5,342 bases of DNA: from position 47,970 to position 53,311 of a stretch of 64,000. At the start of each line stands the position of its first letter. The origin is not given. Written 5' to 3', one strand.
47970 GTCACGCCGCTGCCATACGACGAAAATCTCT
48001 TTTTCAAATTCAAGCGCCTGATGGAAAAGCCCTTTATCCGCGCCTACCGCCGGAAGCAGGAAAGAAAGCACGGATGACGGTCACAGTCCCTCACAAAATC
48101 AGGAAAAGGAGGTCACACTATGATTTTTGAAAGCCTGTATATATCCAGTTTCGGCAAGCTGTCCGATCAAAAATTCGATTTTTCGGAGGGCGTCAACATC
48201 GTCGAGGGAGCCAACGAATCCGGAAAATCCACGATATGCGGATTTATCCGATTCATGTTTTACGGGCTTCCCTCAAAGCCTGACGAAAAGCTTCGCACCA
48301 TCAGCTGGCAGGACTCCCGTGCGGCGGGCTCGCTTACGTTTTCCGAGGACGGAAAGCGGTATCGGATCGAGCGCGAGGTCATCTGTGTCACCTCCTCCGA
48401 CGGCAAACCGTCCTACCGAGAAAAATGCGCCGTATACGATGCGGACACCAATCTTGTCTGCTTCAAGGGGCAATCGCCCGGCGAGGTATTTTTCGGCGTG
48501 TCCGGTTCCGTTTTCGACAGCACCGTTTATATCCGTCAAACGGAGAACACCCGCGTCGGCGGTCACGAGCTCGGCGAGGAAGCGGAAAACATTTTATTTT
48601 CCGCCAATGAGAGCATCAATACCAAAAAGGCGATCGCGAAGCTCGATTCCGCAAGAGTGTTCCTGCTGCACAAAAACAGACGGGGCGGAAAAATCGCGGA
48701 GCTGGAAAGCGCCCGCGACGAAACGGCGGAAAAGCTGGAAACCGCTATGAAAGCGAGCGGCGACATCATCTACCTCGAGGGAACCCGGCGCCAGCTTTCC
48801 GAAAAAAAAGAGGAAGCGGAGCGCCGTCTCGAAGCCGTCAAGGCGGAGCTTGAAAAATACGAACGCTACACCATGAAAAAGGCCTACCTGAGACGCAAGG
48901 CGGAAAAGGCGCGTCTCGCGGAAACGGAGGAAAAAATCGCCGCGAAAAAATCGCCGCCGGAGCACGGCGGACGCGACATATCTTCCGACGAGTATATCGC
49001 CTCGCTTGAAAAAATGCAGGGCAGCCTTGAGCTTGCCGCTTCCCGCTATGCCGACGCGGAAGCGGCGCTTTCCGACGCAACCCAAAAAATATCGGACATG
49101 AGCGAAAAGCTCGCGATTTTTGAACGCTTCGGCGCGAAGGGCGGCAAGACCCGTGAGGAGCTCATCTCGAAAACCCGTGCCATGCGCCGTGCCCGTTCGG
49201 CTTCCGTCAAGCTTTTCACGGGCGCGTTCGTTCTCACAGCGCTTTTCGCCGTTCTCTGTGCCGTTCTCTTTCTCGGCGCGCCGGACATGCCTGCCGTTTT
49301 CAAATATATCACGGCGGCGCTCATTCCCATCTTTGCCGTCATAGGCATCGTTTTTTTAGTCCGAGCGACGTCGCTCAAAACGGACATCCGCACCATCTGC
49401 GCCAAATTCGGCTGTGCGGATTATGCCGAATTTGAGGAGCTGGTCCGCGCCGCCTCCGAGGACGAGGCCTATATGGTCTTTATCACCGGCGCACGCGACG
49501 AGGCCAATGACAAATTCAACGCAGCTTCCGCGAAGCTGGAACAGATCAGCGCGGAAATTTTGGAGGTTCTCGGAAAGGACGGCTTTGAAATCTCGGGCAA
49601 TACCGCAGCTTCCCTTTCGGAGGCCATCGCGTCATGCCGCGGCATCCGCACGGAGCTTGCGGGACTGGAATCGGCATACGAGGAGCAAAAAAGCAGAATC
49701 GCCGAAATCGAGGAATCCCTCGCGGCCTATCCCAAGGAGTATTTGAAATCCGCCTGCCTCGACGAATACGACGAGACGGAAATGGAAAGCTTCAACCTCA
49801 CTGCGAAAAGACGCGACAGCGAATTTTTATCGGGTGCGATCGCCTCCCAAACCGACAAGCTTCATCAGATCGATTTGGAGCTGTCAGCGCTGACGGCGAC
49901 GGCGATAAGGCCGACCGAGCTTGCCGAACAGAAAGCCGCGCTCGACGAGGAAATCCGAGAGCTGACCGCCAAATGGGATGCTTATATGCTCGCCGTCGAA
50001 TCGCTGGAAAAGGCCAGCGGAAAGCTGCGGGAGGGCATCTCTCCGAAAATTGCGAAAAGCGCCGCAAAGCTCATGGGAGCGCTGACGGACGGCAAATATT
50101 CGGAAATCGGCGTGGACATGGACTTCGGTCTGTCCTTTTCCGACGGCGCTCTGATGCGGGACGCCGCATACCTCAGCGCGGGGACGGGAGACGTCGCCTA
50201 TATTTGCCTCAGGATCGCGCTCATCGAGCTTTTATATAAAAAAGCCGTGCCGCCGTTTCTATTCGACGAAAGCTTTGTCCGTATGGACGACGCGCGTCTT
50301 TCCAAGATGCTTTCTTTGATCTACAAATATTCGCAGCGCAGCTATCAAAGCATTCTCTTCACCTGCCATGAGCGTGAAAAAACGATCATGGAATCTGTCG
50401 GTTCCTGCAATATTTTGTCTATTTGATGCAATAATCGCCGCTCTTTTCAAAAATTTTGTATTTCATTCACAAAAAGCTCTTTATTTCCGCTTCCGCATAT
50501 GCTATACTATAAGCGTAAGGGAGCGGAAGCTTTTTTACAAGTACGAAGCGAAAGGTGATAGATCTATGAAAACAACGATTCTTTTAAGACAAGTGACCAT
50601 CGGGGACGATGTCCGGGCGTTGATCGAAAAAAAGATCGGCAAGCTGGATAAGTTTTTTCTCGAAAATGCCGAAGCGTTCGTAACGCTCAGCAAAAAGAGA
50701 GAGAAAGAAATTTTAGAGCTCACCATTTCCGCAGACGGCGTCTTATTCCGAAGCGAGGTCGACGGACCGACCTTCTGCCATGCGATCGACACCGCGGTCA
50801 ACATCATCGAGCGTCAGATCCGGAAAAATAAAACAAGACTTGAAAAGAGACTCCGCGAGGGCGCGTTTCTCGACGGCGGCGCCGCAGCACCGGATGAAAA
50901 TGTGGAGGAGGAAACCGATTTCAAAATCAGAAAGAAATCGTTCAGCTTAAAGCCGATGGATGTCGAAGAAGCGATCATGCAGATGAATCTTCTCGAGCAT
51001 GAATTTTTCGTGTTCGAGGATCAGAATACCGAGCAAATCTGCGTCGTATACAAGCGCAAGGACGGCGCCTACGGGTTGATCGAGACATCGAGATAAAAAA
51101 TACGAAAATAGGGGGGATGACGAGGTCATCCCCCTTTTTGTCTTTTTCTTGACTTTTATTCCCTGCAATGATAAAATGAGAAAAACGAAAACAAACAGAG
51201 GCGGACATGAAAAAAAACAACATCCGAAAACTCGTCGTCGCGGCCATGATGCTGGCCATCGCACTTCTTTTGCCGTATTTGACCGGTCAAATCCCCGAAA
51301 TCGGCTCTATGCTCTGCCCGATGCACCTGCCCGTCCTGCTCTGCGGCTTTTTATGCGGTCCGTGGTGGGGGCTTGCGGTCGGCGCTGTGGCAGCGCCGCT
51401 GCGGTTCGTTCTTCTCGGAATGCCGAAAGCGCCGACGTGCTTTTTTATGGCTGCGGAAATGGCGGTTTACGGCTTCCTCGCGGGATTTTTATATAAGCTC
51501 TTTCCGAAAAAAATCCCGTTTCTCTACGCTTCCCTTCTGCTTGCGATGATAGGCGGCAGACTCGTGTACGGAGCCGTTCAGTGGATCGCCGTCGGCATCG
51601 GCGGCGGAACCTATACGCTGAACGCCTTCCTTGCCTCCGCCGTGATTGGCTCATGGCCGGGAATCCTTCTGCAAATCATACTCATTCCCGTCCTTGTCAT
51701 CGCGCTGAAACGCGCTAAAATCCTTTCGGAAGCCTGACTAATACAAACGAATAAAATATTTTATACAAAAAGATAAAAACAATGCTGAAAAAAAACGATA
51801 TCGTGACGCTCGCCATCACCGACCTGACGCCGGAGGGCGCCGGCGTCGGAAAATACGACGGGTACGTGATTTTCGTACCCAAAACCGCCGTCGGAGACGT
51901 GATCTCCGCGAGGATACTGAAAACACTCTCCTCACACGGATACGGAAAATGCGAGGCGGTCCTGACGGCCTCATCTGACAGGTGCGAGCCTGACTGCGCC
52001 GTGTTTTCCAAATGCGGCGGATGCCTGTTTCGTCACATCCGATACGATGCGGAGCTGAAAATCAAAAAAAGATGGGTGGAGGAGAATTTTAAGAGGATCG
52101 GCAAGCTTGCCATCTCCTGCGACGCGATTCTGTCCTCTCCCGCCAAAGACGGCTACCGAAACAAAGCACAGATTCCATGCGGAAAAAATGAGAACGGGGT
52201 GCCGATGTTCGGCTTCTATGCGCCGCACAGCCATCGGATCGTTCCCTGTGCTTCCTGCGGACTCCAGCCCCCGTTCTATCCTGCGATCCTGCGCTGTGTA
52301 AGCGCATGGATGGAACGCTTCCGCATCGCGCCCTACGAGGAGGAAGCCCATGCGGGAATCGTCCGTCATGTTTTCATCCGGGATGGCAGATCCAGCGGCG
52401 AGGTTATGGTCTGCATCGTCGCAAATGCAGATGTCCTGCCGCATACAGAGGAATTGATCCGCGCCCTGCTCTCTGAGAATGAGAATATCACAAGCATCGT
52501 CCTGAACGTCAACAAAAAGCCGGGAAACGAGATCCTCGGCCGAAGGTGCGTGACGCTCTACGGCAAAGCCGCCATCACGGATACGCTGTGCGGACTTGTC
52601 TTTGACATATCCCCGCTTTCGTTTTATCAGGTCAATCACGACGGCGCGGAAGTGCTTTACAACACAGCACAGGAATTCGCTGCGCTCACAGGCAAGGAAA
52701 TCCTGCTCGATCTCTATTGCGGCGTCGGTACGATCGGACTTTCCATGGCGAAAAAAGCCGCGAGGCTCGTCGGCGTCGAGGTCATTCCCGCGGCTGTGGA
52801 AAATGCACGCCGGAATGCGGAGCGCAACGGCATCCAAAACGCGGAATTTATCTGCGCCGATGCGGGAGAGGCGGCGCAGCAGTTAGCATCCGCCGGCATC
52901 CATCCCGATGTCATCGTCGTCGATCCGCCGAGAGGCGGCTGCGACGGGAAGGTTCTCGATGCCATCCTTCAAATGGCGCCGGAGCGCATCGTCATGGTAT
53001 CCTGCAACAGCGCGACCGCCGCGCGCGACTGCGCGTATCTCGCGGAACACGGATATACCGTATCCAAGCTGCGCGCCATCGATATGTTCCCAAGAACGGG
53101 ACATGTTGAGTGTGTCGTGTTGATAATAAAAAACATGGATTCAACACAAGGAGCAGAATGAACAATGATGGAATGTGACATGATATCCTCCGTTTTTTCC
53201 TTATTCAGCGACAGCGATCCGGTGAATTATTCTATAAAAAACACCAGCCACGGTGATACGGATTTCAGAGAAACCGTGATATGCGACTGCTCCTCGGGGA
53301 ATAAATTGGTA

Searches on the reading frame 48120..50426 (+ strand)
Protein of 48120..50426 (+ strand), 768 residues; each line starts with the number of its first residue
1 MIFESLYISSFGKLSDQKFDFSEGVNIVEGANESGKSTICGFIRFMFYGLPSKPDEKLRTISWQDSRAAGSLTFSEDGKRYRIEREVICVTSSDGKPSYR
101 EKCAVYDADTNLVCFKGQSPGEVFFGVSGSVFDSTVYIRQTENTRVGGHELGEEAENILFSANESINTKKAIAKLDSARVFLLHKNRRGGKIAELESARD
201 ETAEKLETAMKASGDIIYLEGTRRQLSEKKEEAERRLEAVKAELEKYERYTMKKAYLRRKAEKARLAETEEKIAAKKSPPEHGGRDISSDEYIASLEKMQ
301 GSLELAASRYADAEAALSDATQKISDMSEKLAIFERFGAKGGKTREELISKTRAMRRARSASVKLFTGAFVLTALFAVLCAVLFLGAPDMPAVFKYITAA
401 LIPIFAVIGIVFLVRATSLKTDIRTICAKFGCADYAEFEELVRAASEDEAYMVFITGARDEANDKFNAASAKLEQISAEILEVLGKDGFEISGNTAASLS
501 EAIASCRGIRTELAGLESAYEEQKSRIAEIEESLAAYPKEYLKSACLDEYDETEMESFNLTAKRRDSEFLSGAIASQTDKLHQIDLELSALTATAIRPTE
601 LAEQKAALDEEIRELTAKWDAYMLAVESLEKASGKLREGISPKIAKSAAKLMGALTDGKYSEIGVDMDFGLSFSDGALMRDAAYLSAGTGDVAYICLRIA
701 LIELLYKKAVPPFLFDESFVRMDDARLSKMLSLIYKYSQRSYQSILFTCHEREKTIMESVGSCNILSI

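Call 43: search_protein_families(library=pfam, proteins=[window:48120-50426:+], max_evalue=0.001)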
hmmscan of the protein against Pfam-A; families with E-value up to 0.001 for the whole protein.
window:48120-50426:+ (768 aa): 5 families
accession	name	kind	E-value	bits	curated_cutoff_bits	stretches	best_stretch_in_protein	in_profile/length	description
PF13476.12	AAA_23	-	1.5e-14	55.6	27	1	5-249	1-198/201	AAA domain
PF13514.12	AAA_27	-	2.4e-10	40.8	22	1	1-208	1-198/206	AAA domain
PF02463.25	SMC_N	-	8.1e-09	35.7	40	0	245-753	135-201/220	RecF/RecN/SMC N terminal domain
PF13175.12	AAA_15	-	3.1e-06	27.5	32.1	1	1-255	1-191/374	AAA ATPase domain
PF13558.12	SbcC_Walker_B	-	0.0006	20.5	27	0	678-734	26-88/90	SbcC/RAD50-like, Walker B motif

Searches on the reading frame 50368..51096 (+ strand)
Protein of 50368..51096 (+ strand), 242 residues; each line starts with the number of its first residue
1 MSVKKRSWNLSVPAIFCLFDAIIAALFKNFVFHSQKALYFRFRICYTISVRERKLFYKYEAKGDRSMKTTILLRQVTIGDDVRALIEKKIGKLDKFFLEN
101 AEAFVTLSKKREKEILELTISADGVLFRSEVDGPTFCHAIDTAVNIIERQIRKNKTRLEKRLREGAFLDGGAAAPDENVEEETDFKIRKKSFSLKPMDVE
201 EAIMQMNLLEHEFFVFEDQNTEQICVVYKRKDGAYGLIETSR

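Call 43: search_protein_families(library=pfam, proteins=[window:50368-51096:+], max_evalue=0.001)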
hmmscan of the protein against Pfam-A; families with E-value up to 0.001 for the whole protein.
window:50368-51096:+ (242 aa): 2 families
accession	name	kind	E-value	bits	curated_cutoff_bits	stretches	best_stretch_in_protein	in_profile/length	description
PF16321.10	Ribosom_S30AE_C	-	8e-26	90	25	1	187-237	7-57/57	Sigma 54 modulation/S30EA ribosomal protein C terminus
PF02482.25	Ribosomal_S30AE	-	1.3e-17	64.7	23.7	1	73-158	5-87/88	Sigma 54 modulation protein / S30EA ribosomal protein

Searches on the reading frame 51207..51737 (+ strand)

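Call 43: search_protein_families(library=pfam, proteins=[window:51207-51737:+], max_evalue=0.001)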
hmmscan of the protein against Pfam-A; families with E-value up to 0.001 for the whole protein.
window:51207-51737:+ (176 aa): 3 families
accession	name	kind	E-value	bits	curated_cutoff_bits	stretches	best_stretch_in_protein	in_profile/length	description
PF12822.12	ECF_trnsprt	-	5e-15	56.3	30.7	1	7-164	1-169/169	ECF transporter, substrate-specific component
PF07694.17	5TM-5TMR_LYT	-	1.6e-05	25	24.6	1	7-115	17-121/169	5TMR of 5TMR-LYT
PF09512.15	ThiW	-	0.00045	20.8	30.3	1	9-157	1-145/150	Thiamine-precursor transporter protein (ThiW)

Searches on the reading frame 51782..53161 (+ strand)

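Call 43: search_protein_families(library=pfam, proteins=[window:51782-53161:+], max_evalue=0.001)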
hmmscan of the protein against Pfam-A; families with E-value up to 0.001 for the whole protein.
window:51782-53161:+ (459 aa): 12 families
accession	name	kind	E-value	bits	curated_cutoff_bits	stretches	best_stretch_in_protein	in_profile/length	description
PF05958.17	tRNA_U5-meth_tr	-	1.2e-20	74.3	23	1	280-450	178-356/357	tRNA (Uracil-5-)-methyltransferase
PF13847.12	Methyltransf_31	-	1.2e-10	41.7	27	1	305-380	4-80/145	Methyltransferase domain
PF03602.21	Cons_hypoth95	-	1.1e-08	35.4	24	1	292-413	32-157/182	Conserved hypothetical protein 95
PF05175.20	MTS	-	1.2e-08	35.3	23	1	291-383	22-107/170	Methyltransferase small domain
PF09445.16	Methyltransf_15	-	1.6e-08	34.7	22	1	306-388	2-85/165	RNA cap guanine-N2 methyltransferase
PF13649.12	Methyltransf_25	-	2.5e-08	35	27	1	309-365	2-59/97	Methyltransferase domain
PF01938.26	TRAM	-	5.2e-06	26.7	21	1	6-50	6-53/61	TRAM domain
PF02390.23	Methyltransf_4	-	0.00017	21.5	24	1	306-364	3-63/173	Putative methyltransferase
PF08241.18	Methyltransf_11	-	0.00021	22.3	21.2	1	309-363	1-53/95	Methyltransferase domain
PF06325.19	PrmA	-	0.00025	21.1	22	1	304-364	161-221/296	Ribosomal protein L11 methyltransferase (PrmA)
PF02475.24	TRM5-TYW2_MTfase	-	0.00036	21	28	1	305-364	37-99/164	TRM5/TYW2 methyltransferase domain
PF08242.18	Methyltransf_12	-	0.00049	21.2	30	0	309-379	1-70/98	Methyltransferase domain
